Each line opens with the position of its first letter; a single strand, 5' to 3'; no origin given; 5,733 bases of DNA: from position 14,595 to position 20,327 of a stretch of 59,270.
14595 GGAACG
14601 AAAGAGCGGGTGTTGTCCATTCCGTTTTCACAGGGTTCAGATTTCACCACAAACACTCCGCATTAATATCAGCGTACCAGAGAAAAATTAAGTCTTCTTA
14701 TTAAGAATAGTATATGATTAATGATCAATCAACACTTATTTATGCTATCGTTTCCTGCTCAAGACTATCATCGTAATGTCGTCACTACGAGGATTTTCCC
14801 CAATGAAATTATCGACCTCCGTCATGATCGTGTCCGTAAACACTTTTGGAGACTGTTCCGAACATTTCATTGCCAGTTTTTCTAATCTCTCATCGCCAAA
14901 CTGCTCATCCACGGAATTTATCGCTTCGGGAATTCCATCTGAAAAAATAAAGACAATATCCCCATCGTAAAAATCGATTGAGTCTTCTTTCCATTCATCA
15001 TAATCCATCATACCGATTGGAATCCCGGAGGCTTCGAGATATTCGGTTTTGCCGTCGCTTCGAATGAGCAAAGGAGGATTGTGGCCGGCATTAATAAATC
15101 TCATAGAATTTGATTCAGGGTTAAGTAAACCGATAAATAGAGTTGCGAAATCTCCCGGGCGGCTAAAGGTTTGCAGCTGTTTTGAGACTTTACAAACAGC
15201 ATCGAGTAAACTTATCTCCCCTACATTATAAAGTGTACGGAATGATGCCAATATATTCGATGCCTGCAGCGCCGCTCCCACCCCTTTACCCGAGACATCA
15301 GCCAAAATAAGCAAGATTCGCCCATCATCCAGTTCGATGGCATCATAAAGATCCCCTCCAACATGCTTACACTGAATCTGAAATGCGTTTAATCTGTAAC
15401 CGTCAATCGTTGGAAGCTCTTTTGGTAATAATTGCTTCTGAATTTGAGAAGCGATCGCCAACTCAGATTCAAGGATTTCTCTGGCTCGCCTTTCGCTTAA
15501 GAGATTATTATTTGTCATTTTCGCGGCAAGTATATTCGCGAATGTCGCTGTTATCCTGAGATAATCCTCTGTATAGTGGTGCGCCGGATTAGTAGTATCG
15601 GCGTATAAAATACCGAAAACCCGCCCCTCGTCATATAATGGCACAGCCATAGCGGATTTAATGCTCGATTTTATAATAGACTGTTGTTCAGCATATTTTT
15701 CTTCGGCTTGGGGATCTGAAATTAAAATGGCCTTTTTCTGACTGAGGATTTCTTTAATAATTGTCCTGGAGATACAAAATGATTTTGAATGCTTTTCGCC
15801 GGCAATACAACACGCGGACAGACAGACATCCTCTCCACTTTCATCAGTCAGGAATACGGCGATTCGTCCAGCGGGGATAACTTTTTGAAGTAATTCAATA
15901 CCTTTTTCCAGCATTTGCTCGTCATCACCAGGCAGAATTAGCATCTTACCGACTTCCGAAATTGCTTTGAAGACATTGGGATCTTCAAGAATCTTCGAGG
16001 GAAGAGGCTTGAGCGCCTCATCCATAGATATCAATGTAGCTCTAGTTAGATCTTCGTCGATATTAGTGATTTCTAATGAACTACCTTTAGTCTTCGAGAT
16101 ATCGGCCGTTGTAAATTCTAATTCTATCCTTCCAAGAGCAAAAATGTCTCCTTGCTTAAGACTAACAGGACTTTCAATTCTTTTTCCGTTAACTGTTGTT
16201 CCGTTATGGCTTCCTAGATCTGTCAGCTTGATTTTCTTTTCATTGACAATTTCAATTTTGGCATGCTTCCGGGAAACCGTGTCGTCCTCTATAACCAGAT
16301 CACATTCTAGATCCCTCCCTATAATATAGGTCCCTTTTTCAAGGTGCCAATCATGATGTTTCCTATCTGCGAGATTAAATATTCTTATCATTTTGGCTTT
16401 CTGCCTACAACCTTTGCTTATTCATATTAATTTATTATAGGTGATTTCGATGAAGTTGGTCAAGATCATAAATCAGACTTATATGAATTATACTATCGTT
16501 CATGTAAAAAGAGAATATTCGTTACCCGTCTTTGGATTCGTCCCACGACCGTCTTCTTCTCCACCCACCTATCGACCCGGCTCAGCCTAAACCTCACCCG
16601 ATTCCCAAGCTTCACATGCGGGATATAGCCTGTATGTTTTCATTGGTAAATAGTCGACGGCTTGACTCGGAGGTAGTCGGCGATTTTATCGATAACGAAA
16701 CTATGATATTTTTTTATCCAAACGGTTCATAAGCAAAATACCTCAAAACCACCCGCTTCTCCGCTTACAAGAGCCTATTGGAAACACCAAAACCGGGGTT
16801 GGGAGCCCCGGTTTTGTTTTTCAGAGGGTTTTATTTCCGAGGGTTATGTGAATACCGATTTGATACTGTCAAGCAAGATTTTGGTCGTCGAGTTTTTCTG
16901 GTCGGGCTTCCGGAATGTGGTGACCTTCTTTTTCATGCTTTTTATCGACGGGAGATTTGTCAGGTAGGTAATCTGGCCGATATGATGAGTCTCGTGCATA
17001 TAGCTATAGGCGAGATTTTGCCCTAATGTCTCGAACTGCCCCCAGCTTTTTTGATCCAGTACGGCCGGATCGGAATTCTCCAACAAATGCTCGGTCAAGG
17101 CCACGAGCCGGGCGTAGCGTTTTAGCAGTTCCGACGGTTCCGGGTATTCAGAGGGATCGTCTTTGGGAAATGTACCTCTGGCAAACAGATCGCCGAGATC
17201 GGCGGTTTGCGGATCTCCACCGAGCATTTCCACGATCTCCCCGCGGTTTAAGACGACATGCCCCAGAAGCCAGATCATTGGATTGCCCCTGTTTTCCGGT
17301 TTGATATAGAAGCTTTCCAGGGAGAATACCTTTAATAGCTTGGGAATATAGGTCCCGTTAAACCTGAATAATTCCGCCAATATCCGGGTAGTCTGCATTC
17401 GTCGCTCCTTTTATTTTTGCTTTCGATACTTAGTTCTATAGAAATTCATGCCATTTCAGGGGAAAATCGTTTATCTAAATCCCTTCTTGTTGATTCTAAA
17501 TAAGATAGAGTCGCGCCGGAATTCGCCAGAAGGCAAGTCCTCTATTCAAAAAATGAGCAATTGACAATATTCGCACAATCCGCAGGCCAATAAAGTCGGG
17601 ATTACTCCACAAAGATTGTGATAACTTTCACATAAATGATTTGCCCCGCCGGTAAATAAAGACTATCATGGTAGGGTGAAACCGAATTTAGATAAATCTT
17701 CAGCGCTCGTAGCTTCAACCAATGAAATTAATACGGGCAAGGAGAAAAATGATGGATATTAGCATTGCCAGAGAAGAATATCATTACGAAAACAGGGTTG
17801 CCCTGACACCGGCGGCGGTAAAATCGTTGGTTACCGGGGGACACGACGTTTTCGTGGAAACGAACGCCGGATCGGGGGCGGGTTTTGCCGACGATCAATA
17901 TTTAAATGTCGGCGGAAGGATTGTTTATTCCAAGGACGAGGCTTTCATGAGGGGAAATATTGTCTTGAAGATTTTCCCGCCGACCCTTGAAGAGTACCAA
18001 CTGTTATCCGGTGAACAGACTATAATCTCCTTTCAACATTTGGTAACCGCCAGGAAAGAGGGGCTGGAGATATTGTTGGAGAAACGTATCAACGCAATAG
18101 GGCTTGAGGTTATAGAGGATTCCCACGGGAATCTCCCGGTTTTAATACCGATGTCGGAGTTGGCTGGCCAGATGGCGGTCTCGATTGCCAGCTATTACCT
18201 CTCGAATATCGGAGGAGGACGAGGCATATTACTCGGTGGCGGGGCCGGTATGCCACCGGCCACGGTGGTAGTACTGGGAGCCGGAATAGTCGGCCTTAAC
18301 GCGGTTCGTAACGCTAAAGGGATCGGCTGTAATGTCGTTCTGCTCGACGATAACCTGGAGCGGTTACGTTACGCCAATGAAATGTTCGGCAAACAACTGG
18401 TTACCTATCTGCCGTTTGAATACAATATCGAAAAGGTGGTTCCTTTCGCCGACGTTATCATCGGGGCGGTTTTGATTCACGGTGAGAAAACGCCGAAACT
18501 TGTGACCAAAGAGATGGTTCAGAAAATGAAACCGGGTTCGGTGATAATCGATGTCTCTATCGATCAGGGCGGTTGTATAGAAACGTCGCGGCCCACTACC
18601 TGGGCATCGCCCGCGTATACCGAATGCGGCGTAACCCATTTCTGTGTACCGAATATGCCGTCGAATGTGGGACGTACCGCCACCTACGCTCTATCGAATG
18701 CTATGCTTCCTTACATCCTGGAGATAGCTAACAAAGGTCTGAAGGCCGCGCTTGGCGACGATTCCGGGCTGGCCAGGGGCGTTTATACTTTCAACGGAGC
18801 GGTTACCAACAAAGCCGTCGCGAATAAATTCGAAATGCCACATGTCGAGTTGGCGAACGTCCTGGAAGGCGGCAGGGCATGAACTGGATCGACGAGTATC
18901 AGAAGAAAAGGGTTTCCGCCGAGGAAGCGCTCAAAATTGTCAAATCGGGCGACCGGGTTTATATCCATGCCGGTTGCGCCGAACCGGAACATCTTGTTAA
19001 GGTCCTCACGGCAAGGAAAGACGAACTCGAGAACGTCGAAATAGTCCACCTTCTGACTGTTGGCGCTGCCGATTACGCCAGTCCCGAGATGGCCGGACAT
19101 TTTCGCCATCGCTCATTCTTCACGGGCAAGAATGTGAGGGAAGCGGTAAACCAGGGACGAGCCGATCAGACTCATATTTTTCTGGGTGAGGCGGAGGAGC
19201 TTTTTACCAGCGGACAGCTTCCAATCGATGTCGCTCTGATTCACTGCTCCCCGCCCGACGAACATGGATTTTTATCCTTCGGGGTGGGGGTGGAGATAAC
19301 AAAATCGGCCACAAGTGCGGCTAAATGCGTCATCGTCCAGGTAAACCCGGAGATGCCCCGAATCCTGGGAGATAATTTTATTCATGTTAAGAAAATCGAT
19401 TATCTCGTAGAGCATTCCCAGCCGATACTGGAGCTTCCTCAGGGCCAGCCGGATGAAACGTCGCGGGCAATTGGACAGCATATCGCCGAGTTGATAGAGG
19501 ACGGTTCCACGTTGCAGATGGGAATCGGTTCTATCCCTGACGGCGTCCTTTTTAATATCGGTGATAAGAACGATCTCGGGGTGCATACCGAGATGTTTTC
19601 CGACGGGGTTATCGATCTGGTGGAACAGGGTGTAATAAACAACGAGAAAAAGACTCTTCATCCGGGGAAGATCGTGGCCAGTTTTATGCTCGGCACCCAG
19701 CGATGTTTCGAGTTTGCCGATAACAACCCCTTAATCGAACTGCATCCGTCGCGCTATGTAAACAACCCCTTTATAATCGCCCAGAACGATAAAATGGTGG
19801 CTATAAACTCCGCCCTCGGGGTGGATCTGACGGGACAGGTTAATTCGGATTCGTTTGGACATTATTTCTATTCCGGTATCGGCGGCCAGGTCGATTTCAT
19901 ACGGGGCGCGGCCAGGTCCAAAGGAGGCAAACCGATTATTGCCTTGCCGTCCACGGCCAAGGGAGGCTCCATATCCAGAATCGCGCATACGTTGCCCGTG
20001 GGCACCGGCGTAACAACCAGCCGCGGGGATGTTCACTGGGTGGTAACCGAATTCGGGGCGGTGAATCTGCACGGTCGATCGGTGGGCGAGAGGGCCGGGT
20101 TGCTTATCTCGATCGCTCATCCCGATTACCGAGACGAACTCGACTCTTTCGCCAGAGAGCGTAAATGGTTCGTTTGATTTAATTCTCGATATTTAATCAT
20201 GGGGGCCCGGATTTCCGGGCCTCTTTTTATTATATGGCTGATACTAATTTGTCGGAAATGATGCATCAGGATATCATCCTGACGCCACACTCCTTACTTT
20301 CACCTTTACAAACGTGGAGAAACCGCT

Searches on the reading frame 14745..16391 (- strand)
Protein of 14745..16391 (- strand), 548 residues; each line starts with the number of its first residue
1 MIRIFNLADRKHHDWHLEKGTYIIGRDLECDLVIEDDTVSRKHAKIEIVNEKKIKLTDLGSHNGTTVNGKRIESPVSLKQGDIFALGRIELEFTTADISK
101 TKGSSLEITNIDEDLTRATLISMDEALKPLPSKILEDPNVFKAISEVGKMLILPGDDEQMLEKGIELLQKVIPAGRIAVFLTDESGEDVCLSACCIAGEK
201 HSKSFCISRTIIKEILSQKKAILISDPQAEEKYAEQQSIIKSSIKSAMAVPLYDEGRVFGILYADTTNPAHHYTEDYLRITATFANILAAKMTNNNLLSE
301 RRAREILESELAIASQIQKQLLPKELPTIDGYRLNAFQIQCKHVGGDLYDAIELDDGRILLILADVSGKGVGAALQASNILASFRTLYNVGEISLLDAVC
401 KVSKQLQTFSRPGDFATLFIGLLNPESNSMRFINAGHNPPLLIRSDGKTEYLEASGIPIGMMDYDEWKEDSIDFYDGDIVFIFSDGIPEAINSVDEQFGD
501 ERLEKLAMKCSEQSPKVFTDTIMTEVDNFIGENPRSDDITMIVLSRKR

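Call 9: search_protein_families(library=pfam, proteins=[window:14745-16391:-], max_evalue=0.01)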
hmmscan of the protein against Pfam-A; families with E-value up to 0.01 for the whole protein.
window:14745-16391:- (548 aa): 6 families
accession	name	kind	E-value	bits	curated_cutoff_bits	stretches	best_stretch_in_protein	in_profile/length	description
PF07228.17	SpoIIE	-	4.6e-42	144.6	25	1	355-546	1-191/192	Stage II sporulation protein E (SpoIIE)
PF00498.31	FHA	-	3.4e-21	75.9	20.7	1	22-87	1-67/67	FHA domain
PF16697.10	Yop-YscD_cpl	-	6.3e-19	68.5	33.2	1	15-95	12-92/94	Inner membrane component of T3SS, cytoplasmic domain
PF01590.32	GAF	-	5.6e-12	46.8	22.4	1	158-290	3-131/133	GAF domain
PF13185.12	GAF_2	-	4.9e-10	40.2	28.6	1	158-289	5-132/136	GAF domain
PF13492.12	GAF_3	-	8.7e-07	29.8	27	1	158-290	3-125/129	GAF domain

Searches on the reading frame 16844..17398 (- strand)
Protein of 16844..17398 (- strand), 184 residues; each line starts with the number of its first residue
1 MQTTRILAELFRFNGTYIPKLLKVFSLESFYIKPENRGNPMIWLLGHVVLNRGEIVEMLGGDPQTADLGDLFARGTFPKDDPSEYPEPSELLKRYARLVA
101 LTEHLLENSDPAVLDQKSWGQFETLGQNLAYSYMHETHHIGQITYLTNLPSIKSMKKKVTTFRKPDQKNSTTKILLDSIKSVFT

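Call 75: search_protein_families(library=pfam, proteins=[window:16844-17398:-], max_evalue=0.001)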
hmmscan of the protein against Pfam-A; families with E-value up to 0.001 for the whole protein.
window:16844-17398:- (184 aa): 2 families
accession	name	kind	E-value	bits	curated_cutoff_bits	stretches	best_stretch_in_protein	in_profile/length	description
PF12867.12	DinB_2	-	4.2e-12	47.1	24.8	1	18-143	9-128/128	DinB superfamily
PF05163.17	DinB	-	9.3e-06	26.1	23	1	6-146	7-141/165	DinB family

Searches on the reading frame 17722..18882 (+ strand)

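Call 75: search_protein_families(library=pfam, proteins=[window:17722-18882:+], max_evalue=0.001)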
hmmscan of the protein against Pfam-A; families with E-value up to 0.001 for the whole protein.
window:17722-18882:+ (386 aa): 5 families
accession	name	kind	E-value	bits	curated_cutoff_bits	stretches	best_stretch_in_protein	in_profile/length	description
PF01262.27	AlaDh_PNT_C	-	2.3e-74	249.8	23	1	152-364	1-214/214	Alanine dehydrogenase/PNT, C-terminal domain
PF05222.21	AlaDh_PNT_N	-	4.4e-35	121.3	30.4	1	15-148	2-136/136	Alanine dehydrogenase/PNT, N-terminal domain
PF02826.25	2-Hacid_dh_C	-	1.1e-07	31.9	25.1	1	180-279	37-127/178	D-isomer specific 2-hydroxyacid dehydrogenase, NAD binding domain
PF00070.33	Pyr_redox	-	0.00047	21.1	22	0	182-230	2-50/82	Pyridine nucleotide-disulphide oxidoreductase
PF00107.32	ADH_zinc_N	-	0.00083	19.8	31.8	0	190-223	2-34/129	Zinc-binding dehydrogenase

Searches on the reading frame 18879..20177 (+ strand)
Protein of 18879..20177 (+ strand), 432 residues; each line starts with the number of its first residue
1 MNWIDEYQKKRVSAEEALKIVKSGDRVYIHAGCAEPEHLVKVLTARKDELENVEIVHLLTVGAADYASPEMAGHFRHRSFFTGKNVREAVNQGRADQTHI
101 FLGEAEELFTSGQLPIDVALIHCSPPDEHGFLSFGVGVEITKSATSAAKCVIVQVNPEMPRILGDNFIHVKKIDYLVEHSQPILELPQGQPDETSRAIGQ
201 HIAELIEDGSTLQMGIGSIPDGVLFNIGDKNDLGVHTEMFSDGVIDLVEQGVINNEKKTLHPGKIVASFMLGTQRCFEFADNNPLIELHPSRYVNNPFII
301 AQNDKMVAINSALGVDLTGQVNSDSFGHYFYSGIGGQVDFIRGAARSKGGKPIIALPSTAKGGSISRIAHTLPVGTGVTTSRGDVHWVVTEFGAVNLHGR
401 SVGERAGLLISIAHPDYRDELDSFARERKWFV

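Call 75: search_protein_families(library=pfam, proteins=[window:18879-20177:+], max_evalue=0.001)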
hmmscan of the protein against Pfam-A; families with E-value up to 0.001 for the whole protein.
window:18879-20177:+ (432 aa): 3 families
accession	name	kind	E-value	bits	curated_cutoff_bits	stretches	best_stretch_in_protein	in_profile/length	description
PF13336.12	AcetylCoA_hyd_C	-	4.3e-62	209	23.7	1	272-422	1-151/154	Acetyl-CoA hydrolase/transferase C-terminal domain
PF02550.21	AcetylCoA_hydro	-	1.8e-35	123.2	24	1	6-181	4-191/198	Acetyl-CoA hydrolase/transferase N-terminal domain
PF00455.28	DeoRC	-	2.2e-05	24.9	31.8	0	196-240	7-51/160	DeoR C terminal sensor domain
